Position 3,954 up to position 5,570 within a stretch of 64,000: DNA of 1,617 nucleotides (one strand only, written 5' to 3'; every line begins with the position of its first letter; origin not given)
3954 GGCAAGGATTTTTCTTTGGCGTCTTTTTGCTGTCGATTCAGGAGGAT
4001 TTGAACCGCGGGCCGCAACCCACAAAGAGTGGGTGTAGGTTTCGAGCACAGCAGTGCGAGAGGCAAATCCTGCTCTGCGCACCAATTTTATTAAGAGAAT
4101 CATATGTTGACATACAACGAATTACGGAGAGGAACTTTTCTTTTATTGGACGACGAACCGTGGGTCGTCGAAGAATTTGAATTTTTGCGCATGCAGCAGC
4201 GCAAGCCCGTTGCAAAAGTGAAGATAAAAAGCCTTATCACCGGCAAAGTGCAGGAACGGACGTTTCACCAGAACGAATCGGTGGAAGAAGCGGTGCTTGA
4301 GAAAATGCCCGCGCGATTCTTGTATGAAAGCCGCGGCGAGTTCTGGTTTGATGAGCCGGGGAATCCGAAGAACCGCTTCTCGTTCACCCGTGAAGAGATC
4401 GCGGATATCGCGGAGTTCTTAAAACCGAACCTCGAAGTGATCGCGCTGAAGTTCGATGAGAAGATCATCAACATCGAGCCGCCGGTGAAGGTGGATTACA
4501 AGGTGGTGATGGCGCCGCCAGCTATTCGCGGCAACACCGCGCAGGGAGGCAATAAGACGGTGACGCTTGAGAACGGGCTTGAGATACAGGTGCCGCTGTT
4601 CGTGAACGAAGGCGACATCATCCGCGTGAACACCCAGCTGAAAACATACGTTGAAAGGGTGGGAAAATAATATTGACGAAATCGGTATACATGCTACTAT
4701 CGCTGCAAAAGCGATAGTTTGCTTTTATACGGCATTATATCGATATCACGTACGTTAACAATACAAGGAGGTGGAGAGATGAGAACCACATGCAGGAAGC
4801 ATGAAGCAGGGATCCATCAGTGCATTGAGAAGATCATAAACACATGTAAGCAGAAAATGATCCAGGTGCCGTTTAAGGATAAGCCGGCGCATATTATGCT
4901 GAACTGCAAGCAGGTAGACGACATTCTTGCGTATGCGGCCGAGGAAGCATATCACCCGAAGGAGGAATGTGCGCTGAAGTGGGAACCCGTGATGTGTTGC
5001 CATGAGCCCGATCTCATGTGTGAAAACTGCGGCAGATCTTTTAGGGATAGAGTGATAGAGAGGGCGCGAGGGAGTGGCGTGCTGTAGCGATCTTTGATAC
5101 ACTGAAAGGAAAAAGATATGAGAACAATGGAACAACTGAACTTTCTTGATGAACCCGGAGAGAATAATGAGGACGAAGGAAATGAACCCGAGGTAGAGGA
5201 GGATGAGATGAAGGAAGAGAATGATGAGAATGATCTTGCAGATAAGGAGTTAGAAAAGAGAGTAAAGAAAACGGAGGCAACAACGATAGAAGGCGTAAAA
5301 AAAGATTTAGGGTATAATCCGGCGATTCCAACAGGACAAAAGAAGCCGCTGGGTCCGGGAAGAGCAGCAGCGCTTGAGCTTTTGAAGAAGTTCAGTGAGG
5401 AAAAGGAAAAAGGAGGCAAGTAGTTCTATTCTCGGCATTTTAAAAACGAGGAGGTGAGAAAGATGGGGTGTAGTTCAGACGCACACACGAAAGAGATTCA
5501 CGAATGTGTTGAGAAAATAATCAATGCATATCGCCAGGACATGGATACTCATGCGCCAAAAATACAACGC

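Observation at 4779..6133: Tandem triplication of a novel Cys/His small protein with an embedded acidic protein, upstream of a giant surface protein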

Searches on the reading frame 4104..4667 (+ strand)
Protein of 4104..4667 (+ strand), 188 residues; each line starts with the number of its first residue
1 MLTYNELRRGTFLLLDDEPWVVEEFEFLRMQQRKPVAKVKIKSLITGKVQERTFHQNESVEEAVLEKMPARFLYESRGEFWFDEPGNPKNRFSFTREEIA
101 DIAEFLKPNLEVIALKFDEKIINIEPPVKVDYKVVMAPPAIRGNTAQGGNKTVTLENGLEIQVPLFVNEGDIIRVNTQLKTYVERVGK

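Call 59: find_related_loci(query=window:4104-4667:+, collection=metagenome_contigs, flank=4000)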
Query window:4104-4667:+ (188 aa) in metagenome_contigs; peptide patterns used: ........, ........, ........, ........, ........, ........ (x = any residue, [..] = any of these).
478 stretches matched a pattern; 249 encode a relative of the query (tblastn E <= 1e-3); the best 80 are kept; 80 distinct loci.
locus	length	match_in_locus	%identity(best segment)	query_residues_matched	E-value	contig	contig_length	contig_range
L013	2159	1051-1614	88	1-188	5e-120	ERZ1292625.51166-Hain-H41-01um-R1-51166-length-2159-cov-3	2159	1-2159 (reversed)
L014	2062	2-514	92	18-188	6e-112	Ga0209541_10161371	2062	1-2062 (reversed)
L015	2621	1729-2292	74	1-188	5e-97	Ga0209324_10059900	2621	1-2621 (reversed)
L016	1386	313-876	74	1-188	3e-101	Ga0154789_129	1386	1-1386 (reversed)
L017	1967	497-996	91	1-188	1e-96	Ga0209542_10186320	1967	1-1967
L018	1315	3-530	74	13-188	2e-93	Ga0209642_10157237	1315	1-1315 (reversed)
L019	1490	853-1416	59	1-188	6e-75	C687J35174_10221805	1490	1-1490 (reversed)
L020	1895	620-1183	58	1-188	5e-73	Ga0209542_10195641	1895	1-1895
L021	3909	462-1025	54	1-188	3e-70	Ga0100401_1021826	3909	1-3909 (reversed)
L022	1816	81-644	58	1-188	1e-71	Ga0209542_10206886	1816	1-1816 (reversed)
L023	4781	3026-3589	56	1-188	6e-68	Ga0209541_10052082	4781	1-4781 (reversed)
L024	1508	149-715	53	1-188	1e-71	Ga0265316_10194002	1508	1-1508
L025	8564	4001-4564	54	1-188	1e-67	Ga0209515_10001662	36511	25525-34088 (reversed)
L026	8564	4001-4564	54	1-188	3e-67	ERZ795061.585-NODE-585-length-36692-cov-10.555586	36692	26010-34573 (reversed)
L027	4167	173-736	54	1-188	7e-66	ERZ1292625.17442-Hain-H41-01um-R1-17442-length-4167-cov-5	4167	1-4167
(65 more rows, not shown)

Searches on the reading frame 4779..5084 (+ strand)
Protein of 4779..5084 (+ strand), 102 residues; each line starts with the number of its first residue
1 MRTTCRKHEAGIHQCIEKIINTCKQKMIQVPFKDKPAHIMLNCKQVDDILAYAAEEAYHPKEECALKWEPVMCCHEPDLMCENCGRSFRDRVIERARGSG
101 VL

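Call 4: search_protein_families(library=pfam, proteins=[window:4779-5084:+], max_evalue=1)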
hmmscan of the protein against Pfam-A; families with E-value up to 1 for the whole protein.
window:4779-5084:+ (102 aa): 0 families

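Call 5: search_protein_families(library=ncbifam, proteins=[window:4779-5084:+], max_evalue=1)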
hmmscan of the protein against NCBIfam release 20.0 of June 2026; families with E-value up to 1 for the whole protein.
window:4779-5084:+ (102 aa): 1 family
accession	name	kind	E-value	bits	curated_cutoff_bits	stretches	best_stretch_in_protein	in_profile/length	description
NF052368.1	antisigmaE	subfamily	0.19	11.6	50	1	40-73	1-34/48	anti-sigma factor family protein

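Call 9: find_homologous_proteins(query=window:4779-5084:+, max_evalue=0.01)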
Query window:4779-5084:+ (102 aa): 1 proteins with E <= 0.01 among 1 candidates.
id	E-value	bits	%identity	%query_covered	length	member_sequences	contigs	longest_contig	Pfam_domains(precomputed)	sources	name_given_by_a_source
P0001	1.5e-46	175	100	75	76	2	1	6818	-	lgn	-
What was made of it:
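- Tried and rejected: Single-sequence word-index search with A found only itself (call 9).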

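Call 14: find_encoding_contigs(protein=P0001, flank=10000)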
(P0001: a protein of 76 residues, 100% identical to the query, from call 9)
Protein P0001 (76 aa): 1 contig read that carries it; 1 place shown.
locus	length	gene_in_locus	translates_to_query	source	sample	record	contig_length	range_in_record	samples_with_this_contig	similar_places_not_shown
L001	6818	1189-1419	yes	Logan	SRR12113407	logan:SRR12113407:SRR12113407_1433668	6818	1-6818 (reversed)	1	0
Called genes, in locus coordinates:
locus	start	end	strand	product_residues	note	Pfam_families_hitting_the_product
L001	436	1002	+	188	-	PF08207:EFP_N, PF09285:Elong-fact-P_C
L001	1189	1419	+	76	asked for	-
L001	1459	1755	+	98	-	-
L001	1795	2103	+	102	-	-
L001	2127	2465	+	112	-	-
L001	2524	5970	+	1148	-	PF00041:fn3 (weak)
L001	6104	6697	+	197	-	-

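Call 15: search_solved_structures(query=A1, max_evalue=10)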
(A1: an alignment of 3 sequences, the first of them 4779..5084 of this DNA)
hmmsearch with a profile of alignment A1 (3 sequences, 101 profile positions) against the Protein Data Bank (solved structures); distinct sequences matched with E-value up to 10: 2.
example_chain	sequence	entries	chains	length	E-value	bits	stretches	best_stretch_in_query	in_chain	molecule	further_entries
5egb_A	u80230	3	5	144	0.044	17.4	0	66-91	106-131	Histone-lysine N-methyltransferase PRDM9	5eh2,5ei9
5v3g_D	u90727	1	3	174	0.05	17.2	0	67-91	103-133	PR domain zinc finger protein 9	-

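Call 18: search_protein_families(library=phrogs, proteins=[window:4779-5084:+], max_evalue=1)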
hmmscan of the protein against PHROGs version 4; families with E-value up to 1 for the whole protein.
window:4779-5084:+ (102 aa): 0 families

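Call 19: search_protein_families(library=padloc, proteins=[window:4779-5084:+], max_evalue=1)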
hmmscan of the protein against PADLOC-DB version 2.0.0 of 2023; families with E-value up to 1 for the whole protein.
window:4779-5084:+ (102 aa): 0 families

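Call 21: predict_structure(alignment_id=A1)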
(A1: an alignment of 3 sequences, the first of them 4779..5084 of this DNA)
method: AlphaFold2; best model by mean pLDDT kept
length: 102 residues; sequences in the alignment: 3
mean_pLDDT: 49.0   pTM: 0.35
mean pLDDT of the five models: 49.0, 46.9, 46.4, 42.1, 41.3
residues with pLDDT >= 90: 0; 70-90: 0; 50-70: 46; < 50: 56
segments of 3 or more residues with pLDDT < 50: 1-7, 27-39, 62-89, 91-93, 100-102
pLDDT, mean of each block of 10 residues (from residue 1): 43 59 52 42 60 59 43 38 44 51 48
secondary structure, 60 per line:
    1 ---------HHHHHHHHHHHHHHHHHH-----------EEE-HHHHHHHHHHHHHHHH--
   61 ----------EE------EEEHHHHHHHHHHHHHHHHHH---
elements in order: H10-27 E39-41 H43-58 E79-81 H82-99
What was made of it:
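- The first AF2 run, with 3 sequences, was poor (pLDDT 49; call 21), so the model depends on a shallow alignment.
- Tried and rejected: AF2 with only the three paralogs gave an unusable model (pLDDT 49, call 21).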

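Call 22: search_protein_representatives(alignment_id=A1)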
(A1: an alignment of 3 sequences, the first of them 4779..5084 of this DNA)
Query: 3 sequences, 101 profile positions. Proteins with E-value up to 0.001 (for the whole library): 13; up to 1e-10: 6; up to 1e-30: 1. The best 13 are listed.
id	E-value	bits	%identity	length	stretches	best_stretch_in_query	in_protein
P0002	1.0e-45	170.4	-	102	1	1-101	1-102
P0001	5.5e-30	119.9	-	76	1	27-100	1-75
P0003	1.4e-29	118.6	-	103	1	1-99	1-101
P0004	1.6e-14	70.2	-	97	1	2-98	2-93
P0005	6.0e-13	65.2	-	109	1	4-99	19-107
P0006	1.2e-12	64.2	-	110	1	4-98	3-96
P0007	2.0e-10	57.1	-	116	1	4-97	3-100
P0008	2.9e-09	53.4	-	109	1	6-98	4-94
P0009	1.0e-08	51.6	-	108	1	1-97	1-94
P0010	6.4e-07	45.9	-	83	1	23-100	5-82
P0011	5.5e-04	36.4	-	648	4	14-95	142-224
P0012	5.9e-04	36.3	-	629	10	61-95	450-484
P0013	9.9e-04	35.6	-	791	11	64-91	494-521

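Call 25: find_encoding_contigs(protein=P0003, flank=10000)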
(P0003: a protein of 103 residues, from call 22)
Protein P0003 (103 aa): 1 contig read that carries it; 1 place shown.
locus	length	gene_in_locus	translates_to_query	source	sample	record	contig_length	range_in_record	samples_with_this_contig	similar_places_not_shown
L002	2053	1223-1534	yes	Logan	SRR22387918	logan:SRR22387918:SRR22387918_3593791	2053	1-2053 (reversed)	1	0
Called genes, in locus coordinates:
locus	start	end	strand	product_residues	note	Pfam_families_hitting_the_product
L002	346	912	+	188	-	PF08207:EFP_N, PF09285:Elong-fact-P_C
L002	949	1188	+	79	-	-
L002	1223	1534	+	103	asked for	-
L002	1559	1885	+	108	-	-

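Call 26: find_encoding_contigs(protein=P0004, flank=10000)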
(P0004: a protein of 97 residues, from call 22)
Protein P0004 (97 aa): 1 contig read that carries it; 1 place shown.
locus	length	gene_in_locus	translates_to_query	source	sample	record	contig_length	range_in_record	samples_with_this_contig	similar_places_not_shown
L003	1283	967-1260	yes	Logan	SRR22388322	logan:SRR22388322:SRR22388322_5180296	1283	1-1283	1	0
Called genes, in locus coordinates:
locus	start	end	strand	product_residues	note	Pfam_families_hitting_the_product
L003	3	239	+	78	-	?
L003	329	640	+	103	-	-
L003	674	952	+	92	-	-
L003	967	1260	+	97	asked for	-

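Call 27: find_encoding_contigs(protein=P0005, flank=10000)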
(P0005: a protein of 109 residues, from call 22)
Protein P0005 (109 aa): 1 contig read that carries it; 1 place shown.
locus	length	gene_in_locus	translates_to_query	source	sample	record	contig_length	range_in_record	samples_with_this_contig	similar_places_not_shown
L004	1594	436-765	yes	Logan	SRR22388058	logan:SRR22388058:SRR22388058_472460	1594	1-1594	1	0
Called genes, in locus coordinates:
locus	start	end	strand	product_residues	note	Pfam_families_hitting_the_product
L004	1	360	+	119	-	?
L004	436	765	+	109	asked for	-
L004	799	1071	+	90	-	-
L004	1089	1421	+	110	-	-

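Call 28: find_encoding_contigs(protein=P0006, flank=10000)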
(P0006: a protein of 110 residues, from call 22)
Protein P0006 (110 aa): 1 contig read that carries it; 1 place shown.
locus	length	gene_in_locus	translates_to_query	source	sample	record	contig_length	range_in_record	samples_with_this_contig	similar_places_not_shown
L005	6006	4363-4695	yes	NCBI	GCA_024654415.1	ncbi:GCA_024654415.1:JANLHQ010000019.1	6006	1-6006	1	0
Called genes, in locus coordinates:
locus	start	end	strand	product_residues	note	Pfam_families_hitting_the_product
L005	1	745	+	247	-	PF02875:Mur_ligase_C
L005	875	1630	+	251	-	PF00318:Ribosomal_S2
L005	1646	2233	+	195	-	PF00889:EF_TS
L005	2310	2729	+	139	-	-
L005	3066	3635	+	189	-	PF08207:EFP_N, PF09285:Elong-fact-P_C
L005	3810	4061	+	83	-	-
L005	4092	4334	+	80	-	-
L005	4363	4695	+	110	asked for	-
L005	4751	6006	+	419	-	?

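Call 29: find_encoding_contigs(protein=P0007, flank=10000)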
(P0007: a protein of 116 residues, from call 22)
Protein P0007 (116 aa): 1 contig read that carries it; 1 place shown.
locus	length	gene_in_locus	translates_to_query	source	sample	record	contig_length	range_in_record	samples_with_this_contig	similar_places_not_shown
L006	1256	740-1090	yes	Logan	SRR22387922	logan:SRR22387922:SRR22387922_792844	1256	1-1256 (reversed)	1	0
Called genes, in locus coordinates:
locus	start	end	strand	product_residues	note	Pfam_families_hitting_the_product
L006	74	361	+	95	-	-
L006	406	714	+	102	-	-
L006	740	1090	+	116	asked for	-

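Call 33: find_homologous_proteins(query=A2, max_evalue=0.01)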
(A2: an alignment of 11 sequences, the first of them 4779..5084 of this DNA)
Query A2 (11 sequences) (102 aa, profile of the alignment): 17 proteins with E <= 0.01 among 950 candidates.
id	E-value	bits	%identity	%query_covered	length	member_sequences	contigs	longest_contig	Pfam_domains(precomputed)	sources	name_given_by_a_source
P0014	2.8e-30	122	30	79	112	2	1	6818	-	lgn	-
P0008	1.2e-29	120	28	77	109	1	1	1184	-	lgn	-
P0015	1.3e-29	120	35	45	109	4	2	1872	-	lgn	-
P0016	2.0e-29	120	32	79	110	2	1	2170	-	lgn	-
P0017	3.1e-29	119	33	79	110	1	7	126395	-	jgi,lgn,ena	-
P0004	3.3e-29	119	33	79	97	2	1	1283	-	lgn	-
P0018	2.8e-27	113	33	80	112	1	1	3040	-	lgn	-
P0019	7.1e-27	111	29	78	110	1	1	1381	-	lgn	-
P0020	5.2e-26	109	31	79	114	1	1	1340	-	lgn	-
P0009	6.8e-26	108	30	46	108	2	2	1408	-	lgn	-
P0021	8.6e-26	108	31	79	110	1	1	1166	-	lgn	-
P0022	2.6e-25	106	28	80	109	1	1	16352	-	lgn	-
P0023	4.0e-25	106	30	79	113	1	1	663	-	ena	-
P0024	1.7e-22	97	28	79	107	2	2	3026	-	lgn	-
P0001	8.1e-20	89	100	75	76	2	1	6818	-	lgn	-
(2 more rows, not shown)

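Call 35: find_encoding_contigs(protein=P0017, flank=10000, max_places=4)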
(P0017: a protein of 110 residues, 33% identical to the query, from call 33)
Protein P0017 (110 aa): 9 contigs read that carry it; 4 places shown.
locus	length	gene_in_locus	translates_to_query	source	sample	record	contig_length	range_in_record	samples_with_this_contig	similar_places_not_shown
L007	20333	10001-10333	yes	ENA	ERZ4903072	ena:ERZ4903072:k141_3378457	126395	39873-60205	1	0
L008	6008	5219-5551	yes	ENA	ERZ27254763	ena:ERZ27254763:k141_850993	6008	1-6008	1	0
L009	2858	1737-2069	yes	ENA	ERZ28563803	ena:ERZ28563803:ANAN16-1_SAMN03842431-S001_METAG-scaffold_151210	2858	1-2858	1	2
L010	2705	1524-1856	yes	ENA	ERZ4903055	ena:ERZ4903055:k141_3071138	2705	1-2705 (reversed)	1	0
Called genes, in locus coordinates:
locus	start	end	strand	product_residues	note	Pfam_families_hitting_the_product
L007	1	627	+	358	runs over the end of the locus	PF04545:Sigma70_r4, PF05066:HARE-HTH (weak)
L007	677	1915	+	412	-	PF26449:DUF8128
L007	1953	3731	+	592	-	PF02534:T4SS-DNA_transf (weak), PF10412:TrwB_AAD_bind, PF01935:DUF87, PF12696:TraG-D_C (weak), PF23477:zf_Tbcl_2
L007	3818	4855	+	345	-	PF00932:LTD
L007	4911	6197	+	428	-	PF01225:Mur_ligase, PF08245:Mur_ligase_M, PF02875:Mur_ligase_C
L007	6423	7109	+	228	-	PF00318:Ribosomal_S2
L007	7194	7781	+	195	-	PF00889:EF_TS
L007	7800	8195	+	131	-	-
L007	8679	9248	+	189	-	PF08207:EFP_N, PF09285:Elong-fact-P_C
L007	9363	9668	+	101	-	-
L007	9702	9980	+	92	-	-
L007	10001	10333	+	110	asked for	-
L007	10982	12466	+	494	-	PF01336:tRNA_anti-codon (weak), PF00152:tRNA-synt_2, PF01409:tRNA-synt_2d (faint)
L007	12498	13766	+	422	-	PF02403:Seryl_tRNA_N, PF00587:tRNA-synt_2b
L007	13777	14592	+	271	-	PF08478:POTRA_1 (weak)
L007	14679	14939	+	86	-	-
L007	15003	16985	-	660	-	PF02366:PMT, PF13231:PMT_2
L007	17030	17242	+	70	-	-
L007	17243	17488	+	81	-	-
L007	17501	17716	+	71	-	-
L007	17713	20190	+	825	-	PF26449:DUF8128, PF01580:FtsK_SpoIIIE (faint), PF02534:T4SS-DNA_transf, PF01935:DUF87, PF10412:TrwB_AAD_bind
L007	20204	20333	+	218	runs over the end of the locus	PF04138:GtrA_DPMS_TM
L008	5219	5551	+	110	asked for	-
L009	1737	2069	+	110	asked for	-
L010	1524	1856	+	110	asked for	-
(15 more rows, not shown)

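Call 36: find_encoding_contigs(protein=P0022, flank=10000, max_places=3)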
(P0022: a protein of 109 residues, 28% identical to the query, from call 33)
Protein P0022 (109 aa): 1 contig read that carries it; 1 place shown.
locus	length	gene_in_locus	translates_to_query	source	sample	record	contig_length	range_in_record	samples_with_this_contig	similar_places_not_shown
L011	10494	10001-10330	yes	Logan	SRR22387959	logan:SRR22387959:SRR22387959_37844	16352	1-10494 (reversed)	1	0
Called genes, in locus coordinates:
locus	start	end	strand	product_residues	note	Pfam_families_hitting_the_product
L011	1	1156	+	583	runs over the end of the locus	PF01935:DUF87, PF02534:T4SS-DNA_transf, PF10412:TrwB_AAD_bind, PF12696:TraG-D_C (weak), PF23477:zf_Tbcl_2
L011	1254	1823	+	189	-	-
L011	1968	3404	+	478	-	PF01916:DS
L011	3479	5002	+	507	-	PF00932:LTD, PF00801:PKD (weak), PF18911:PKD_4, PF00932:LTD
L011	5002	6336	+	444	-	PF01225:Mur_ligase, PF08245:Mur_ligase_M, PF02875:Mur_ligase_C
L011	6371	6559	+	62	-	PF06348:DUF1059 (weak)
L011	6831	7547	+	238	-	PF00318:Ribosomal_S2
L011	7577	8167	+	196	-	PF00889:EF_TS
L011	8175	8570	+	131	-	-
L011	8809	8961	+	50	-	-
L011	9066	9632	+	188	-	PF08207:EFP_N, PF09285:Elong-fact-P_C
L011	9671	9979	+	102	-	-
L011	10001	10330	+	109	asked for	-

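Call 102: search_dna_similar(query=window:4779-5084:+, collection=phages, mode=protein, max_evalue=0.1, max_rows=5)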
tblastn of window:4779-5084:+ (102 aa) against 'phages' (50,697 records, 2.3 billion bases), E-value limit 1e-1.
No match.

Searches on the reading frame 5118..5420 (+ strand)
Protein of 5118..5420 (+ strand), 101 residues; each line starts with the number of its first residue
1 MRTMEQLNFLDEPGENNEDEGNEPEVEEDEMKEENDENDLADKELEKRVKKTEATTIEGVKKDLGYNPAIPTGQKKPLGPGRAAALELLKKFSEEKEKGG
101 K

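Call 4: search_protein_families(library=pfam, proteins=[window:5118-5420:+], max_evalue=1)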
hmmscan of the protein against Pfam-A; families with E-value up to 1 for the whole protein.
window:5118-5420:+ (101 aa): 1 family
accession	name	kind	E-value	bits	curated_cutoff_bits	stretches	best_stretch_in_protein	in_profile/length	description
PF24845.1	DUF7721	-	0.27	12.4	27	0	74-94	61-81/84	Domain of unknown function (DUF7721)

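Call 5: search_protein_families(library=ncbifam, proteins=[window:5118-5420:+], max_evalue=1)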
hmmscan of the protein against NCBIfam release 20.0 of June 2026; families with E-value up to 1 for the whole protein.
window:5118-5420:+ (101 aa): 0 families

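Call 18: search_protein_families(library=phrogs, proteins=[window:5118-5420:+], max_evalue=1)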
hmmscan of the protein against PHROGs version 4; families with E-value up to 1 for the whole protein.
window:5118-5420:+ (101 aa): 2 families
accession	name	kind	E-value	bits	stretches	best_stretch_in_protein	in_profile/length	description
phrog_10064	-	unknown function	0.016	15.4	1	11-76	224-292/313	-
phrog_6136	-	unknown function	1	10.4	0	18-65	15-58/120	-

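Call 19: search_protein_families(library=padloc, proteins=[window:5118-5420:+], max_evalue=1)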
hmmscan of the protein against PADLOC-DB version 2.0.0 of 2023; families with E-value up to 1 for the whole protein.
window:5118-5420:+ (101 aa): 0 families

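Call 68: search_protein_families(library=pfam, alignment_id=A6, max_evalue=1)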
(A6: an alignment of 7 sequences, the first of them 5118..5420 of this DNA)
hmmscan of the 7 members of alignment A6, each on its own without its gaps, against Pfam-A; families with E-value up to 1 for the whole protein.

A. member 1, window:5118-5420:+ (101 aa): 1 family
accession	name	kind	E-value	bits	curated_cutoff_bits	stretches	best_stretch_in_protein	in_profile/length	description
PF24845.1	DUF7721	-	0.27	12.4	27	0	74-94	61-81/84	Domain of unknown function (DUF7721)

B. families by the number of members that match (of 7 scanned): 4 families
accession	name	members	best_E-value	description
PF20089.4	DUF6481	1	0.0078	Family of unknown function (DUF6481)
PF16358.11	RcsF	1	0.14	RcsF lipoprotein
PF17847.7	GlcV_C_terminal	1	0.22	Glucose ABC transporter C-terminal domain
PF24845.1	DUF7721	1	0.27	Domain of unknown function (DUF7721)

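Call 72: find_homologous_proteins(query=A6, max_evalue=0.01)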
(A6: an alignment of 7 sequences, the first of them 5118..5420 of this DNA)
Query A6 (7 sequences) (101 aa, profile of the alignment): 12 proteins with E <= 0.01 among 3988 candidates.
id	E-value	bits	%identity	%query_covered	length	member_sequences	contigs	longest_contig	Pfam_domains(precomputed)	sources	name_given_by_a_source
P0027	2.8e-24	103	-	-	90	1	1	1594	-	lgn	-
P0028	4.9e-24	102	-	-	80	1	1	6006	-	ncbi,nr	ncbi:MAG: hypothetical protein NUV61_00860 [Candidatus Azambacteria bacterium]|nr:hypothetical prote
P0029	9.9e-23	98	44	27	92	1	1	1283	-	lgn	-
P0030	7.2e-22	95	36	50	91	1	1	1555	-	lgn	-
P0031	2.3e-20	90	71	7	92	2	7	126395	-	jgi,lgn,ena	-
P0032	4.2e-20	90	36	50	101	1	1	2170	-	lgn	-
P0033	2.3e-17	81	100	97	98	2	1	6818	-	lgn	-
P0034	5.2e-15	73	88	94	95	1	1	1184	-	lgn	-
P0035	4.4e-14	70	42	51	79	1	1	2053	-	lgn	-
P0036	4.0e-11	61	67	6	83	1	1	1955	-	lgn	-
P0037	4.3e-11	61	30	74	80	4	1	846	-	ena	-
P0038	1.3e-5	43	49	81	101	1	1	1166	-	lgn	-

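Call 84: find_encoding_contigs(protein=P0034, flank=5000)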
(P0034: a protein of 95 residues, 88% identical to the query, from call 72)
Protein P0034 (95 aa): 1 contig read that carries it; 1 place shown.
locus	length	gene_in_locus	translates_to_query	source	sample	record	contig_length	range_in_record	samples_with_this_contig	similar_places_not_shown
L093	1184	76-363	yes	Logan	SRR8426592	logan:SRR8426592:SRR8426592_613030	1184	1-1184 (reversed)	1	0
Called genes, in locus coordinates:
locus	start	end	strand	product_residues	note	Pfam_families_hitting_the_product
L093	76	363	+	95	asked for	-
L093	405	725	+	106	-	-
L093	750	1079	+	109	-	-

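Call 85: find_encoding_contigs(protein=P0038, flank=5000)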
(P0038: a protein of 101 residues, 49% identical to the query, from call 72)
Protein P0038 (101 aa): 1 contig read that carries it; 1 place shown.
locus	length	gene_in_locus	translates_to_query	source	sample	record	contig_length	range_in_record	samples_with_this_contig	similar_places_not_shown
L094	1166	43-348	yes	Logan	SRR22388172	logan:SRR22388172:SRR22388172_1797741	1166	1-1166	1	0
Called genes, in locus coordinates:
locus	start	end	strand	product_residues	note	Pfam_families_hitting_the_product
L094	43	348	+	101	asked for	-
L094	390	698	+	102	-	-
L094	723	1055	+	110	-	-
